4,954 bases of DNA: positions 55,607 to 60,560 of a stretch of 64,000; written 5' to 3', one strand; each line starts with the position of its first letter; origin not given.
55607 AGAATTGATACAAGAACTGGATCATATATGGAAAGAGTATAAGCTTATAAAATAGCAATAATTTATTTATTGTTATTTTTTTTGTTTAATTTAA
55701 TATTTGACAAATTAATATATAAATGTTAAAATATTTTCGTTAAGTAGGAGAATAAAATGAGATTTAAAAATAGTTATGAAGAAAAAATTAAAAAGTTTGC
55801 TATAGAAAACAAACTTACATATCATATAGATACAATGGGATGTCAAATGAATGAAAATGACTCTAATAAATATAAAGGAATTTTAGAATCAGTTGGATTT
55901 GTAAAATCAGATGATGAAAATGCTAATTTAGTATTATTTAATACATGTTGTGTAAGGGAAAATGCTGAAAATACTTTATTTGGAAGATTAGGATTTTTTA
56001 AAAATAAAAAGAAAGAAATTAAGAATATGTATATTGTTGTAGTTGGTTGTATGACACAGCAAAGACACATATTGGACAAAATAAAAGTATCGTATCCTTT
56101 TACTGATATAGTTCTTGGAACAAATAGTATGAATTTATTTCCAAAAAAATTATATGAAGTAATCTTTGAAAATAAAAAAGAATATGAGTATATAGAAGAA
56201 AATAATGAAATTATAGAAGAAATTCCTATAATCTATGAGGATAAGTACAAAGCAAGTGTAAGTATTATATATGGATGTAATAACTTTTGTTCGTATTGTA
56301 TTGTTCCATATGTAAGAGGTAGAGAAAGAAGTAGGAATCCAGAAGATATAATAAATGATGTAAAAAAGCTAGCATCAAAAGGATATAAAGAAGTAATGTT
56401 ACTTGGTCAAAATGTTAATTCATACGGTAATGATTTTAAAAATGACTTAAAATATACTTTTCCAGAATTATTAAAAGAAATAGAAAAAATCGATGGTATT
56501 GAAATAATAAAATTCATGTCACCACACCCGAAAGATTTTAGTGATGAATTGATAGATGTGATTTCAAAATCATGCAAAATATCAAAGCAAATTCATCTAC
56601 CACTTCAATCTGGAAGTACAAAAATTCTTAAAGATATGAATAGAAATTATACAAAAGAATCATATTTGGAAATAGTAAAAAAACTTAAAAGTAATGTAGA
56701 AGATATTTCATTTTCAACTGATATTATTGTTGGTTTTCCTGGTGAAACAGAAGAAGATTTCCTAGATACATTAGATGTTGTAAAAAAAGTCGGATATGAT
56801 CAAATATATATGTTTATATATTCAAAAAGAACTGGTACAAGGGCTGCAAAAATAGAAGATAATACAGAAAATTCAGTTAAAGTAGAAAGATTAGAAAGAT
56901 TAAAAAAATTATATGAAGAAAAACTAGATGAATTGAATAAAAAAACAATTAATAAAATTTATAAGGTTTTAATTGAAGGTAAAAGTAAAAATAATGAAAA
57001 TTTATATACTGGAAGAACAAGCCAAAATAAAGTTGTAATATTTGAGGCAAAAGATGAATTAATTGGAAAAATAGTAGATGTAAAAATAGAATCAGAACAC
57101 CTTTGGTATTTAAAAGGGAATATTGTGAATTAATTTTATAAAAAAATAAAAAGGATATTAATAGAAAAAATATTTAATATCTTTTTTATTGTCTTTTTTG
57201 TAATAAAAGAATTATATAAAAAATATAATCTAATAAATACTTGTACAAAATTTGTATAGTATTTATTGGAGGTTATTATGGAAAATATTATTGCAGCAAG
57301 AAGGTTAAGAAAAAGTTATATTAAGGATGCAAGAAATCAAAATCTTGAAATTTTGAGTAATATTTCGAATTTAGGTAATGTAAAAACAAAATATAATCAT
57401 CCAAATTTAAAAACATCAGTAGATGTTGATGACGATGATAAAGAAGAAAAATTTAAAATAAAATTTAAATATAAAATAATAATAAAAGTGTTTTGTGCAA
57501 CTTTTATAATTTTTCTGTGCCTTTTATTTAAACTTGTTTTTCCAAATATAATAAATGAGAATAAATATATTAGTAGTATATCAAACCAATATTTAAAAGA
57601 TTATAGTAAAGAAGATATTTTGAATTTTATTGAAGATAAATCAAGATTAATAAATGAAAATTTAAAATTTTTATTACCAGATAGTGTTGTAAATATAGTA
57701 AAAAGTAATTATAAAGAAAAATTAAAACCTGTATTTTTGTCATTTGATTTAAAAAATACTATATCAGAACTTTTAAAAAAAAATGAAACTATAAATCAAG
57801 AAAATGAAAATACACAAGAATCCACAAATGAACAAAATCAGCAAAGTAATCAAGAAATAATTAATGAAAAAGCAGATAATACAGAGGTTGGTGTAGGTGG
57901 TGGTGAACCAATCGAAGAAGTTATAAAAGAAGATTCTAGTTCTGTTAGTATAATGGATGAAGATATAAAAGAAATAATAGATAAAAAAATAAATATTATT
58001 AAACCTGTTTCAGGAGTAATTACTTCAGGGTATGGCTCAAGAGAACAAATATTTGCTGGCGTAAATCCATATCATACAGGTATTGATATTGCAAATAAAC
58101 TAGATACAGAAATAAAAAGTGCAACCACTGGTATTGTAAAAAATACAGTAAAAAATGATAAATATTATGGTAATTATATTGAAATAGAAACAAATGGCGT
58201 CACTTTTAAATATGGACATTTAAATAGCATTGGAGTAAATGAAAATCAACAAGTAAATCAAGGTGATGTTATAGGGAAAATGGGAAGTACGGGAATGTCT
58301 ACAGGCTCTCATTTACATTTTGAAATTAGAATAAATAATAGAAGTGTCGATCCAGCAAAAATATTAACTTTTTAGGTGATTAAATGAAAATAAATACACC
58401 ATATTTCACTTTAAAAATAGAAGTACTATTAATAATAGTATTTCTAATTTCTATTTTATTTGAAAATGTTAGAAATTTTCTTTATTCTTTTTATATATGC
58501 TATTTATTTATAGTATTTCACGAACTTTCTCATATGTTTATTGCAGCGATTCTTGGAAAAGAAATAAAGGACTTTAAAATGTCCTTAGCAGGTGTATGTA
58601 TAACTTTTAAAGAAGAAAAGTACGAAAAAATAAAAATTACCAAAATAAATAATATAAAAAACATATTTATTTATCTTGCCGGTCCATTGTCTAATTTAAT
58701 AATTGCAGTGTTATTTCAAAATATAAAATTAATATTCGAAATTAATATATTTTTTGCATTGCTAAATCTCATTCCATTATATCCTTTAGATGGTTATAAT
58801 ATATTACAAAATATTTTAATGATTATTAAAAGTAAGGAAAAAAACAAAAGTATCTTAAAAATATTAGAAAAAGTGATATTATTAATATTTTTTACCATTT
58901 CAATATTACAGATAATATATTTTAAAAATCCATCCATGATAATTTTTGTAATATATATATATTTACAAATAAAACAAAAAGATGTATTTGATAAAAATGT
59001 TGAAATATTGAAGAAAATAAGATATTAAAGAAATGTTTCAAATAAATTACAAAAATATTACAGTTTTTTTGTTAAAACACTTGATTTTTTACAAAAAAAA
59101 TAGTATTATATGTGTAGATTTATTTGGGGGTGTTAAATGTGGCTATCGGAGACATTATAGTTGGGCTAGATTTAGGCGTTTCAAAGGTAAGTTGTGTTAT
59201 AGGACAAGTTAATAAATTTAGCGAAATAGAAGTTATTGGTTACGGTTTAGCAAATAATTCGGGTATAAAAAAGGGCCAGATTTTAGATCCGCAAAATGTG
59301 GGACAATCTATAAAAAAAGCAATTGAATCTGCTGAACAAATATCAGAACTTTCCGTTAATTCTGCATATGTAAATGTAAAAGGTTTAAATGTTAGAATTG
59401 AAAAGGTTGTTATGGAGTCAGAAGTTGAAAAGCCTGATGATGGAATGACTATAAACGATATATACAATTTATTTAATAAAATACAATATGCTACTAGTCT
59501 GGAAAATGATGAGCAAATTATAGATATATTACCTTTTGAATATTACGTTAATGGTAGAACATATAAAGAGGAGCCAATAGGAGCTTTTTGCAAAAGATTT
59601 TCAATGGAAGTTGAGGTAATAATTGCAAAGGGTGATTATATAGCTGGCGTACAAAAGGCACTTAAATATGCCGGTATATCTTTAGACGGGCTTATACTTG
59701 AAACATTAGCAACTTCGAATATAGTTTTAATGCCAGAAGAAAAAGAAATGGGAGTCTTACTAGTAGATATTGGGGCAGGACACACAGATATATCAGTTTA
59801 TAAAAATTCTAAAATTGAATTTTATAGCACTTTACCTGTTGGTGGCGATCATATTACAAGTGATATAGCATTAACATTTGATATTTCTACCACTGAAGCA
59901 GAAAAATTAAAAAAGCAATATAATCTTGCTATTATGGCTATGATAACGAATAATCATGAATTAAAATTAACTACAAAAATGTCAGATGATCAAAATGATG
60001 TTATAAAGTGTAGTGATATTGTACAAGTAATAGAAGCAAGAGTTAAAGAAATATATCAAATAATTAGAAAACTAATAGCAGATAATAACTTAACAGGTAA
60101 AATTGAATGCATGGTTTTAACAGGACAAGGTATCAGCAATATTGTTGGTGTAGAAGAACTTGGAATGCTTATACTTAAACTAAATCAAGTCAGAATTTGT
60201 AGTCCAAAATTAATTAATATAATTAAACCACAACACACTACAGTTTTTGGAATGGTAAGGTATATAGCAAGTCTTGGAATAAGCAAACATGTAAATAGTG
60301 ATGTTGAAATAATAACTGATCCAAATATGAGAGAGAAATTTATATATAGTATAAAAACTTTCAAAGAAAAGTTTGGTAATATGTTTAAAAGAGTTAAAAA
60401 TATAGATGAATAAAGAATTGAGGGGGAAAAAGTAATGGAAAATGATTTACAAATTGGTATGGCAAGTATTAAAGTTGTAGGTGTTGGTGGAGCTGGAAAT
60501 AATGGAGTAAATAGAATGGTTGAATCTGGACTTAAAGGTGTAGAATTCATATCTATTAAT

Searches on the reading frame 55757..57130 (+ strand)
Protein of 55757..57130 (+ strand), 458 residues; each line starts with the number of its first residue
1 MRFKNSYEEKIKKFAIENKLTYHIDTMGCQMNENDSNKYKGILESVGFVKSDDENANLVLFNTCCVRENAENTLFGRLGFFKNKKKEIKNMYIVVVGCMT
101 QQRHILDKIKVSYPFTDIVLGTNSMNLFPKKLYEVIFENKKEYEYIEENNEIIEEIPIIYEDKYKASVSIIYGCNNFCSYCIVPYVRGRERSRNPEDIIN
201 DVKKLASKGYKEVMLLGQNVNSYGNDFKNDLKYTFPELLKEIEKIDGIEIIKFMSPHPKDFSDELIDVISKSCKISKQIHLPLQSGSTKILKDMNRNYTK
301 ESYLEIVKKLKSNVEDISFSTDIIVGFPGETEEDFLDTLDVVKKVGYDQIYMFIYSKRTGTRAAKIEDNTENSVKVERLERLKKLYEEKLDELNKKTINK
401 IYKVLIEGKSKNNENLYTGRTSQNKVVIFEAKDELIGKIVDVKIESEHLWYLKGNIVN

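Call 39: search_protein_families(library=pfam, proteins=[window:55757-57130:+], max_evalue=0.01)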
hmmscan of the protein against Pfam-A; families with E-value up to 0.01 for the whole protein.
window:55757-57130:+ (458 aa): 4 families
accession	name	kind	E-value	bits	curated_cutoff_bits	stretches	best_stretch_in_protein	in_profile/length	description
PF04055.27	Radical_SAM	-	1.1e-30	107.4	29.5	1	168-340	1-164/166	Radical SAM superfamily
PF00919.26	UPF0004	-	3.9e-23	81.8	27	1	22-121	2-98/98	Uncharacterized protein family UPF0004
PF01938.26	TRAM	-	4.4e-12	46.1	21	1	396-457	2-61/61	TRAM domain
PF18693.7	TRAM_2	-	0.0017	19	27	1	400-457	3-63/63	TRAM domain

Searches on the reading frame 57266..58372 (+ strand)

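Call 88: search_protein_families(library=pfam, proteins=[window:57266-58372:+], max_evalue=0.0001)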
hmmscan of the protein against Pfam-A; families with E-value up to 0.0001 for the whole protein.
window:57266-58372:+ (369 aa): 1 family
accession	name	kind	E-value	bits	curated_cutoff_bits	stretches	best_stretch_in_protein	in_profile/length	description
PF01551.29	Peptidase_M23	-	2e-28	98.9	28.7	1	269-363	2-96/96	Peptidase family M23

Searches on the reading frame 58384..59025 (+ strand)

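Call 88: search_protein_families(library=pfam, proteins=[window:58384-59025:+], max_evalue=0.0001)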
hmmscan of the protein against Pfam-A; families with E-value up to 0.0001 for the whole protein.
window:58384-59025:+ (214 aa): 2 families
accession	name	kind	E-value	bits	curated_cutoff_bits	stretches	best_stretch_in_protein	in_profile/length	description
PF02163.28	Peptidase_M50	-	2e-13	50.7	27.2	2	115-170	164-219/221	Peptidase family M50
PF13398.12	Peptidase_M50B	-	4.4e-05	23.7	26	0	37-111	19-85/201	Peptidase M50B-like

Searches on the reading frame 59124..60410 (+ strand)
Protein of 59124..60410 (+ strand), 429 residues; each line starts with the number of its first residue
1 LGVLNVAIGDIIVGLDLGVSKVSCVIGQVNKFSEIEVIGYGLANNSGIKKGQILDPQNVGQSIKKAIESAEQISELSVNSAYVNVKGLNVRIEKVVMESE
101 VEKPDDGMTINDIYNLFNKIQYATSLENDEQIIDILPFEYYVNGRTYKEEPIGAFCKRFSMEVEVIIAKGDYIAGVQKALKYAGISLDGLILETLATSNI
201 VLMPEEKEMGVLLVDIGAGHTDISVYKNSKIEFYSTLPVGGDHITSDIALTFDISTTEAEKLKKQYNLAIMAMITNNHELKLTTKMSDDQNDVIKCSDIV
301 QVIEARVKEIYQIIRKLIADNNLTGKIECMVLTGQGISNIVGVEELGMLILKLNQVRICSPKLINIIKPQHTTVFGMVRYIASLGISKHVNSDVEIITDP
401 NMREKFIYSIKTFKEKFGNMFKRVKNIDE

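Call 88: search_protein_families(library=pfam, proteins=[window:59124-60410:+], max_evalue=0.0001)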
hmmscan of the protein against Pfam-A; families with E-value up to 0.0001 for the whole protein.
window:59124-60410:+ (429 aa): 4 families
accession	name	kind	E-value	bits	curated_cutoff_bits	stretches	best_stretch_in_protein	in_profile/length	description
PF14450.12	FtsA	-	5.2e-32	111.3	31.8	2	213-376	2-127/127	Cell division protein FtsA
PF11104.14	PilM_2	-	8.4e-10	38.5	27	1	202-268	172-239/340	Type IV pilus assembly protein PilM;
PF02491.25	SHS2_FTSA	-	8.7e-09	36.1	25.4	1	91-166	5-78/79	SHS2 domain inserted in FTSA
PF06723.19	MreB_Mbl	-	1.3e-05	24.6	27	1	179-334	115-281/327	MreB/Mbl protein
